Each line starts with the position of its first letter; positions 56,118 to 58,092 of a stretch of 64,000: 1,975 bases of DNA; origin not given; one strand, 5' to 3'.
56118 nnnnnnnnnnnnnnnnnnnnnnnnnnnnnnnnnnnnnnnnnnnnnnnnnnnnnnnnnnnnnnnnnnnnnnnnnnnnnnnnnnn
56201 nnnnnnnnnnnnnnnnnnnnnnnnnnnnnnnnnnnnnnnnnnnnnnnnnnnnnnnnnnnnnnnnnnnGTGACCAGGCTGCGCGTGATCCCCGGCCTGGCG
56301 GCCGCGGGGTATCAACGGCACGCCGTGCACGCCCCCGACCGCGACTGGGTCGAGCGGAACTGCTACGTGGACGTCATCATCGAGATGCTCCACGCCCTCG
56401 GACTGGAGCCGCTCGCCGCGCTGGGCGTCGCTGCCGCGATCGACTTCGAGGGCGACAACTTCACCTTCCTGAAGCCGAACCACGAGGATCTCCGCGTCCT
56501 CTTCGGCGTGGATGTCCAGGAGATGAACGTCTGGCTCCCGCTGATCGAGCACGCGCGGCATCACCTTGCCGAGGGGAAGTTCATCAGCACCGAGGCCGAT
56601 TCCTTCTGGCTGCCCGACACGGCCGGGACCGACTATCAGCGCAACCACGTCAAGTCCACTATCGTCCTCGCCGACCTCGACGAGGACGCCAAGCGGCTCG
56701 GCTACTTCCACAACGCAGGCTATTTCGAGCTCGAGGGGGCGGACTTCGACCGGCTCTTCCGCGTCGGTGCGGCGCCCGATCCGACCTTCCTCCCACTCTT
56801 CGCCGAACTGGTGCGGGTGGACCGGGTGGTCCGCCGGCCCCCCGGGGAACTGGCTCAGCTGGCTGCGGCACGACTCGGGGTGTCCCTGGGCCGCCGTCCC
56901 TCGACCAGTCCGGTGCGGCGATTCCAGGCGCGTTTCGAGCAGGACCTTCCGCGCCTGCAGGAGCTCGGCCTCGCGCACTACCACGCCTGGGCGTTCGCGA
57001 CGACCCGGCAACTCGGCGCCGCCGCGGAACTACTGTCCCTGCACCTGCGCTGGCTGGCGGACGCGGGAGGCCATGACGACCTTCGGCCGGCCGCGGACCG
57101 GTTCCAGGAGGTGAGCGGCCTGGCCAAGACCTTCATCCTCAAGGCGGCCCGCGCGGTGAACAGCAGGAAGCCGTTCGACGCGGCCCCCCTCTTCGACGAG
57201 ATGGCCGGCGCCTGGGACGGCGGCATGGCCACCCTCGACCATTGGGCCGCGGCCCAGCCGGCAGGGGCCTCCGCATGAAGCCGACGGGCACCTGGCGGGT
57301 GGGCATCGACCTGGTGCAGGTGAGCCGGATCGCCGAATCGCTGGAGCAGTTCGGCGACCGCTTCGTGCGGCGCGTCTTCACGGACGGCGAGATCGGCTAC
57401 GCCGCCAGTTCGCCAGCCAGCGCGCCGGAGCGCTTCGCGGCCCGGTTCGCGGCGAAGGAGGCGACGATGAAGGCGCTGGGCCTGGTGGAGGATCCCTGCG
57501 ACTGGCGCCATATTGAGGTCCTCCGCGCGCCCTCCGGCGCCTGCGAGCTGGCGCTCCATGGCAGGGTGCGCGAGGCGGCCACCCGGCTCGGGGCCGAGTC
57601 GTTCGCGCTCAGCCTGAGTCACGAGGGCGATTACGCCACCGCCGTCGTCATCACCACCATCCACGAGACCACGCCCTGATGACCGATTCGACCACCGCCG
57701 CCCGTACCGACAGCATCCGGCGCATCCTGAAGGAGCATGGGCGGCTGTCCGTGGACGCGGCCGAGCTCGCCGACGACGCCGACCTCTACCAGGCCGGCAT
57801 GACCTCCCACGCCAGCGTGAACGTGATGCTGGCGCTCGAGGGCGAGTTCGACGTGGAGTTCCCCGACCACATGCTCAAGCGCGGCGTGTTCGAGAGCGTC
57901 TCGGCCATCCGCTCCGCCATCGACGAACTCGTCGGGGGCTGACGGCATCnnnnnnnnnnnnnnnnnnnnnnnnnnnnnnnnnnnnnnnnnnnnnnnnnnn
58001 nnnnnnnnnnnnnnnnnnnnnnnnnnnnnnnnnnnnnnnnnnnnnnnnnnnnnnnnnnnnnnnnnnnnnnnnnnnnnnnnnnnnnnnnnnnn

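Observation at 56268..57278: DUF1839 as candidate aminoacyl-S-carrier-protein transferase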

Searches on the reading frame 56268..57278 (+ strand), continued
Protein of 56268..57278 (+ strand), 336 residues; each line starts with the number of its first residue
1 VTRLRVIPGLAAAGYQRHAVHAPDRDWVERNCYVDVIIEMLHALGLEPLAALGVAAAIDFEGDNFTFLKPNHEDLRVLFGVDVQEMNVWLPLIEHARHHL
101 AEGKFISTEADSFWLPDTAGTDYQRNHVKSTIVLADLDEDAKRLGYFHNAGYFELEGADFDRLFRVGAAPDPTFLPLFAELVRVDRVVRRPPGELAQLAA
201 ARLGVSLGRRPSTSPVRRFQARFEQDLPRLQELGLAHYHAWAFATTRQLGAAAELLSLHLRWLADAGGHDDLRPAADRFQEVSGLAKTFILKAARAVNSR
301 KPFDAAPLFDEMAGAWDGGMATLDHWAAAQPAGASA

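Call 68: get_annotated_region(hit=H15, flank=9000)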
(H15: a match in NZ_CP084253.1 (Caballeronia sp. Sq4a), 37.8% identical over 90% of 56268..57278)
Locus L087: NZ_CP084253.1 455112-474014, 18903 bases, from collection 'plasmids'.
description: Caballeronia sp. Sq4a plasmid p1, complete sequence
organism: Caballeronia sp. Sq4a (NCBI taxid 2878152)
taxonomy: Bacteria; Pseudomonadota; Betaproteobacteria; Burkholderiales; Burkholderiaceae; Caballeronia; Caballeronia sp. Sq4a
host: -; source: Anasa tristis,Cell culture; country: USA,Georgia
typing (MOB-suite, as given by PLSDB): non-mobilizable
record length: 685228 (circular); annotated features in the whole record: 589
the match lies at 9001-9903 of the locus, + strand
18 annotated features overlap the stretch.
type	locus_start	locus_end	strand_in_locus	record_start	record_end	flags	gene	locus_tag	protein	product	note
CDS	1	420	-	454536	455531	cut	-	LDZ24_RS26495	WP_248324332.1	LysR family transcriptional regulator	-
CDS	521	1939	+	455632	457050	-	-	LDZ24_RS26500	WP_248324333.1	MFS transporter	GO:0055085 - transmembrane transport [Evidence IEA]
CDS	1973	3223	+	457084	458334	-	-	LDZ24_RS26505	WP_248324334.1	amidohydrolase family protein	-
CDS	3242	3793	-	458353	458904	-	-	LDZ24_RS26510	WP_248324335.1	hypothetical protein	-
CDS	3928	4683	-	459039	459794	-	-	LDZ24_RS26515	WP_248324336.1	FadR/GntR family transcriptional regulator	-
CDS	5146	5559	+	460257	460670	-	-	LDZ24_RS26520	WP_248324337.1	hypothetical protein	-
CDS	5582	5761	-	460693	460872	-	-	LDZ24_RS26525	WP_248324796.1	hypothetical protein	-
CDS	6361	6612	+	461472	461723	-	-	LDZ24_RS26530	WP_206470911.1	acyl carrier protein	-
CDS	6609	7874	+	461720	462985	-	-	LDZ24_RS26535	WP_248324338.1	acyl-CoA dehydrogenase family protein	-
CDS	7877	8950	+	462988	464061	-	-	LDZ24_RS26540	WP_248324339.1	amino acid--[acyl-carrier-protein] ligase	-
CDS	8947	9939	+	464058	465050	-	-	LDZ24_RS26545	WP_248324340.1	DUF1839 family protein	-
CDS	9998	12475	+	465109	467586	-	-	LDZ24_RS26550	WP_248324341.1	glycoside hydrolase family 2 protein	-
CDS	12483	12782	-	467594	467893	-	-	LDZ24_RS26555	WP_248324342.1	hypothetical protein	-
CDS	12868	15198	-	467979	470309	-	-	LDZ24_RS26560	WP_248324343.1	TonB-dependent receptor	GO:0015891 - siderophore transport [Evidence IEA]; GO:0055085 - transmembrane transport [Evidence IEA]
CDS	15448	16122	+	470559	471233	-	-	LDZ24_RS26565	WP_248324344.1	DUF2278 family protein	-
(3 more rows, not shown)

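Call 69: get_annotated_region(hit=H17, flank=9000)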
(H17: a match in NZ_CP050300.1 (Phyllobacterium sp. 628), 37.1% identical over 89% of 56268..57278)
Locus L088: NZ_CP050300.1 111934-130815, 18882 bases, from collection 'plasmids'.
description: Phyllobacterium sp. 628 plasmid p_3, complete sequence
organism: Phyllobacterium sp. 628 (NCBI taxid 2718938)
taxonomy: Bacteria; Pseudomonadota; Alphaproteobacteria; Hyphomicrobiales; Phyllobacteriaceae; Phyllobacterium; Phyllobacterium sp. 628
host: -; source: Oxytropis pumilio,cell culture,root nodule; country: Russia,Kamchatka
typing (MOB-suite, as given by PLSDB): non-mobilizable
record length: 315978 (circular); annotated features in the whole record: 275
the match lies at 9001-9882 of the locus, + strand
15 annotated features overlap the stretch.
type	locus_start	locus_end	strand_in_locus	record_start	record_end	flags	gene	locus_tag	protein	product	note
CDS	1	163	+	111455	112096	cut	-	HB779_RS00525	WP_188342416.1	response regulator transcription factor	GO:0000160 - phosphorelay signal transduction system [Evidence IEA]; GO:0006355 - regulation of DNA-templated ...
CDS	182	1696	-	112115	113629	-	-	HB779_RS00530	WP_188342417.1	serine hydrolase domain-containing protein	-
CDS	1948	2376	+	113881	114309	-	-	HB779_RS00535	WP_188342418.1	cupin domain-containing protein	-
CDS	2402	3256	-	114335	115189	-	-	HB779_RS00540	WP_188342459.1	LysR family transcriptional regulator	GO:0006355 - regulation of DNA-templated transcription [Evidence IEA]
CDS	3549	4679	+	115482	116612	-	-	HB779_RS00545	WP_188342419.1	LuxR C-terminal-related transcriptional regulator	GO:0006355 - regulation of DNA-templated transcription [Evidence IEA]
CDS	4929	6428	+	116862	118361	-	-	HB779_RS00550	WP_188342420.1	MDR family MFS transporter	GO:0055085 - transmembrane transport [Evidence IEA]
CDS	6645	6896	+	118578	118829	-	-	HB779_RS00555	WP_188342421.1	acyl carrier protein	-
CDS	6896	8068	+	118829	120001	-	-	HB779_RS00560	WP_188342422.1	acyl-CoA dehydrogenase family protein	-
CDS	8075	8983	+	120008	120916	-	-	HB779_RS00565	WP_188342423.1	amino acid--[acyl-carrier-protein] ligase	-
CDS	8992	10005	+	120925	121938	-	-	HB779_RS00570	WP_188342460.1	DUF1839 family protein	-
CDS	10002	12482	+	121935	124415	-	-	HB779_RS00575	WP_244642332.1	glycoside hydrolase family 2 protein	-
CDS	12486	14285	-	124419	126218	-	-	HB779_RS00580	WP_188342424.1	alpha/beta fold hydrolase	-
CDS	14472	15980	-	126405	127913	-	repC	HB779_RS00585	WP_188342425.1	plasmid replication protein RepC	-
CDS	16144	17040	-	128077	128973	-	repB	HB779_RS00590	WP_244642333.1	plasmid partitioning protein RepB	-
CDS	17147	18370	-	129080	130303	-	repA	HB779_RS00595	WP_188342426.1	plasmid partitioning protein RepA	-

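Call 70: search_protein_families(library=ncbifam, proteins=[P0134, P0141, P0174, P0234, P0121, P0255], max_evalue=0.001)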
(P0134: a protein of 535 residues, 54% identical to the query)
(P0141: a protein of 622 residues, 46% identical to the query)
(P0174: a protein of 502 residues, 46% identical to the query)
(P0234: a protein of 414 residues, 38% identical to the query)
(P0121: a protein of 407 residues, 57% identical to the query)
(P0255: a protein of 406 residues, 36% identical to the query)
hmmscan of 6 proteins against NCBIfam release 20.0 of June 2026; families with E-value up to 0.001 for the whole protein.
P0134 (535 aa): 3 families
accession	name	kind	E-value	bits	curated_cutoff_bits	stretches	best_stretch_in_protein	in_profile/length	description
NF005479.0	PRK07080.1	equivalog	7.9e-72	241.9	357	1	2-235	81-314/318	amino acid--[acyl-carrier-protein] ligase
NF002120.0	PRK00960.1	equivalog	4.1e-13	48.7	611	1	129-231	395-501/518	serine--tRNA ligase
TIGR00415.1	serS_MJ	equivalog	1.4e-07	30.3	489.55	1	127-230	390-497/518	serine--tRNA ligase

P0141 (622 aa): 1 family
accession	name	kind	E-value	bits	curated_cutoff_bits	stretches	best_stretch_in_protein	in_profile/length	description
NF005479.0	PRK07080.1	equivalog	9.9e-12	44.4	357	1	35-70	279-314/318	amino acid--[acyl-carrier-protein] ligase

P0174 (502 aa): 3 families
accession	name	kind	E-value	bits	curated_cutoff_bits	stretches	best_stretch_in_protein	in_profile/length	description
NF005479.0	PRK07080.1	equivalog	8.9e-48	162.9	357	1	1-117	174-289/318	amino acid--[acyl-carrier-protein] ligase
NF002120.0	PRK00960.1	equivalog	2.5e-07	29.6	611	1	10-118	368-480/518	serine--tRNA ligase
TIGR00415.1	serS_MJ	equivalog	6e-05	21.7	489.55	1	10-118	365-477/518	serine--tRNA ligase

P0234 (414 aa): 0 families

P0121 (407 aa): 0 families

P0255 (406 aa): 0 families

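Call 71: search_protein_families(library=pfam, proteins=[P0134, P0141, P0174, P0234, P0121, P0255], max_evalue=0.001)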
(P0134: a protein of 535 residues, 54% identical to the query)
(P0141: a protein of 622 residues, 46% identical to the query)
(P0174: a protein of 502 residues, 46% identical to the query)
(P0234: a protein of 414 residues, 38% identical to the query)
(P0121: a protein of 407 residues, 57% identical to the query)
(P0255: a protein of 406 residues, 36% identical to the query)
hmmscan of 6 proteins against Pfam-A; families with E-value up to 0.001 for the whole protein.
P0134 (535 aa): 1 family
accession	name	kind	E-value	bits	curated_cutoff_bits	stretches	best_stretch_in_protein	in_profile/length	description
PF08893.15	DUF1839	-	1.6e-77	261.3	22.5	1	269-517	13-259/313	Domain of unknown function (DUF1839)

P0141 (622 aa): 1 family
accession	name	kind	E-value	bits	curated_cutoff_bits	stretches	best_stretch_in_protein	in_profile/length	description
PF08893.15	DUF1839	-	2.1e-46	159.1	22.5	1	86-376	2-292/313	Domain of unknown function (DUF1839)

P0174 (502 aa): 1 family
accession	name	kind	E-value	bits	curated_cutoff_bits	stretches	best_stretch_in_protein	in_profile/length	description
PF08893.15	DUF1839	-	1.9e-41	142.8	22.5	1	205-381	50-223/313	Domain of unknown function (DUF1839)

P0234 (414 aa): 1 family
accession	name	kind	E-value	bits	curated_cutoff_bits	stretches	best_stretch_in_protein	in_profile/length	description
PF08893.15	DUF1839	-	6.1e-88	295.5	22.5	1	100-408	3-312/313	Domain of unknown function (DUF1839)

P0121 (407 aa): 1 family
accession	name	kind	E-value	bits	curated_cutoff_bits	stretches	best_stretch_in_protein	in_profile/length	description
PF08893.15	DUF1839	-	2.1e-90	303.6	22.5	1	36-353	2-312/313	Domain of unknown function (DUF1839)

P0255 (406 aa): 1 family
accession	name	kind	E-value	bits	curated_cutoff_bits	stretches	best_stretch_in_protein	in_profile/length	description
PF08893.15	DUF1839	-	3.8e-78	263.3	22.5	1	4-292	3-289/313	Domain of unknown function (DUF1839)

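Call 76: search_dna_similar(query=window:56268-57278:+, collection=plasmids, mode=protein, max_rows=60, max_evalue=1e-10)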
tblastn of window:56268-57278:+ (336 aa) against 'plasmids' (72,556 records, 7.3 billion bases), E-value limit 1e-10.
Records with a match: 65; places in all: 71; records where one place covers at least 80% of the query: 55.
Best place of each record, by identity: <60% 65.
By first word of the organism name: Rhizobium 18; Azospirillum 11; Burkholderia 10; Mycetohabitans 9; Caballeronia 7; Cupriavidus 4; Shinella 3; Methylobacterium 2; Phyllobacterium 1.
By predicted mobility (MOB-suite, as given by PLSDB): non-mobilizable 44; conjugative 14; mobilizable 7.
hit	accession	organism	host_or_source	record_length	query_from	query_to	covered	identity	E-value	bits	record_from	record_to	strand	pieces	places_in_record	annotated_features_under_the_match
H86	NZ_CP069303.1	Shinella sp. PSBB067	monoisolate,Minnesota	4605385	6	323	95%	42.1%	3e-60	215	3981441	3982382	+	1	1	none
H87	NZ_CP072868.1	Rhizobium sp. NLR16a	lentil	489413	6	323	95%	41.4%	8e-62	220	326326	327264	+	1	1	DUF1839 family protein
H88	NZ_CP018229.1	Rhizobium leguminosarum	Vavilovia formosa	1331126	6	323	95%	41.4%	4e-61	218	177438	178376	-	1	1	record has no annotation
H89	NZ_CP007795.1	Azospirillum argentinense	Triticum aestivum L.,Root,wheat ...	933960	8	323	94%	41.5%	3e-56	204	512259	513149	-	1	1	DUF1839 family protein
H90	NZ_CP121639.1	Rhizobium leguminosarum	Trifolium ambiguum,cell culture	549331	6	323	95%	41.2%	6e-60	214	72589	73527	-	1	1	DUF1839 family protein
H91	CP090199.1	Rhizobium leguminosarum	Trifolium ambiguum,Cell culture,nodule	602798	6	323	95%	41.2%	6e-60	214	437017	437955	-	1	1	DUF1839 family protein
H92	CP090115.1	Rhizobium leguminosarum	Trifolium ambiguum,Cell culture,Plant ...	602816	6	323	95%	41.2%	6e-60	214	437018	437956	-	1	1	DUF1839 family protein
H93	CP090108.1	Rhizobium leguminosarum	Trifolium ambiguum,Cell culture,Plant ...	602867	6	323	95%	41.2%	6e-60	214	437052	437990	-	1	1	DUF1839 family protein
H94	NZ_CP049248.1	Rhizobium rhizoryzae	cell culture,soil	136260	6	320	94%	41.4%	2e-58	210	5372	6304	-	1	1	DUF1839 family protein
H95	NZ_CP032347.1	Azospirillum brasilense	soil sample,Agricultural field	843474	8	323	94%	41.2%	1e-55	202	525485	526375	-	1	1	DUF1839 family protein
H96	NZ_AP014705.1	Methylobacterium aquaticum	-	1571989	4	315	93%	41.7%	2e-52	192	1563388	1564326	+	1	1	none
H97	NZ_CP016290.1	Rhizobium leguminosarum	Vavilovia formosa,cell culture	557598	6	323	95%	40.7%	1e-59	213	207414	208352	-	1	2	DUF1839 family protein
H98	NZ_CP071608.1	Rhizobium binae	lentil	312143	6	323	95%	40.5%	8e-59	211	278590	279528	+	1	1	DUF1839 family protein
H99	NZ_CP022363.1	Azospirillum sp. TSH58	single cell,paddy soils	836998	8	323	94%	40.7%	9e-56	202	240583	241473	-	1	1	DUF1839 family protein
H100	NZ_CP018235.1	Rhizobium leguminosarum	Vavilovia formosa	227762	6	323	95%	40.1%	2e-57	207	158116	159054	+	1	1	DUF1839 family protein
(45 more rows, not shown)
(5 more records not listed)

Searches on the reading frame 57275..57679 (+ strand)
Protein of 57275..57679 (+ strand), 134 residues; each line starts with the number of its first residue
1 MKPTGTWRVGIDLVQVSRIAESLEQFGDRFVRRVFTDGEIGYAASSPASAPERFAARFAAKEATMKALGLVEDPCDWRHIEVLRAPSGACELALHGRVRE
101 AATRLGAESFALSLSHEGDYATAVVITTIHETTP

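Call 8: search_protein_families(library=pfam, proteins=[window:57275-57679:+], max_evalue=0.01)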
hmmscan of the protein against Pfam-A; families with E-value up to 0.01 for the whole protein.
window:57275-57679:+ (134 aa): 1 family
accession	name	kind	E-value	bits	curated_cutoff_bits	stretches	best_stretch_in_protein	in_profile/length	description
PF01648.25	ACPS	-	6.5e-19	68.4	25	1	8-124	1-110/111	4'-phosphopantetheinyl transferase superfamily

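Call 24: search_protein_families(library=ncbifam, proteins=[window:57275-57679:+], max_evalue=0.01)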
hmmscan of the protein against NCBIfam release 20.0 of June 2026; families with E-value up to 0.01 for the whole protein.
window:57275-57679:+ (134 aa): 13 families
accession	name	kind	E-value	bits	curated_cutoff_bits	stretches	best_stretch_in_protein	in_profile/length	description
NF011254.0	PRK14660.1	equivalog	5.5e-36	123.3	195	1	9-126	5-122/125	holo-[acyl-carrier-protein] synthase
NF011251.0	PRK14657.1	equivalog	2.8e-28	98.4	165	1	9-126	5-120/123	holo-[acyl-carrier-protein] synthase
TIGR00556.1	pantethn_trn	domain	5.2e-27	94.5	45.35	1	8-127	4-125/128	phosphopantetheine--protein transferase domain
NF000832.0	PRK00070.3-2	equivalog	2.3e-25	89.2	107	1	9-127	5-114/116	holo-ACP synthase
NF011250.0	PRK14656.1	equivalog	1.8e-24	86.2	175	1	9-126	5-122/126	holo-[acyl-carrier-protein] synthase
NF000831.0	PRK00070.3-1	equivalog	2.2e-21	76.1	124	1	8-127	5-127/130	holo-ACP synthase AcpS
TIGR00516.1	acpS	equivalog_domain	1.7e-19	70.4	59.8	1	8-127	4-120/125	holo-ACP synthase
NF011253.0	PRK14659.1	equivalog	2.1e-19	70.3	156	1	9-127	5-119/123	holo-[acyl-carrier-protein] synthase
NF011256.0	PRK14662.1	equivalog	2.5e-17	63.4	150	1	9-128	5-118/123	4'-phosphopantetheinyl transferase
NF011257.0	PRK14663.1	equivalog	5.2e-13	49.1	186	1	9-127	3-117/123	holo-[acyl-carrier-protein] synthase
NF000835.0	PRK00070.4-1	equivalog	5.5e-05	23.4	128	1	9-72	5-69/115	holo-ACP synthase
NF011255.0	PRK14661.1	equivalog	0.0014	18.6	209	1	9-95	5-82/169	holo-[acyl-carrier-protein] synthase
NF011252.0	PRK14658.1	equivalog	0.0037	17.3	149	0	10-70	6-64/115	holo-ACP synthase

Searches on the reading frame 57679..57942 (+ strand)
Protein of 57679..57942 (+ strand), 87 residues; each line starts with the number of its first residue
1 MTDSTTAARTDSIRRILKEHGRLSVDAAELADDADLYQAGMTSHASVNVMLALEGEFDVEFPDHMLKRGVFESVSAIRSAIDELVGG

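Call 8: search_protein_families(library=pfam, proteins=[window:57679-57942:+], max_evalue=0.01)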
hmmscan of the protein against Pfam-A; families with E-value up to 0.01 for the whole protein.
window:57679-57942:+ (87 aa): 1 family
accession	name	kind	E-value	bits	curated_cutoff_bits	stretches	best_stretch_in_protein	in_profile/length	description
PF00550.31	PP-binding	-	1.3e-06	29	20.8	1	23-66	11-54/67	Phosphopantetheine attachment site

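Call 24: search_protein_families(library=ncbifam, proteins=[window:57679-57942:+], max_evalue=0.01)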
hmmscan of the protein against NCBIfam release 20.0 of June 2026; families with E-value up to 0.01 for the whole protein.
window:57679-57942:+ (87 aa): 7 families
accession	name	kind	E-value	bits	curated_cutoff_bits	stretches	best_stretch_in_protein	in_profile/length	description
NF005480.0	PRK07081.1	equivalog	3.6e-31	106.9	72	1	11-84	3-76/83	acyl carrier protein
NF002149.0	PRK00982.1-3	equivalog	2.7e-05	24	106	1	12-82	7-71/78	acyl carrier protein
NF002151.0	PRK00982.1-5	equivalog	9.8e-05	22.4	92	1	11-66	6-60/78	acyl carrier protein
NF002148.0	PRK00982.1-2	subfamily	0.00013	21.7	71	1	10-67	6-62/79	acyl carrier protein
TIGR00517.1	acyl_carrier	equivalog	0.0008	19.2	70.45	1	11-65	6-59/77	acyl carrier protein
NF003464.0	PRK05087.1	equivalog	0.0011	18.9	68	1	31-84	23-77/78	D-alanine--poly(phosphoribitol) ligase subunit DltC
NF058660.1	cispen_ACP_AmcB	equivalog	0.0013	18.8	80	1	11-84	4-78/80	cispentacin biosynthesis acyl carrier protein AmcB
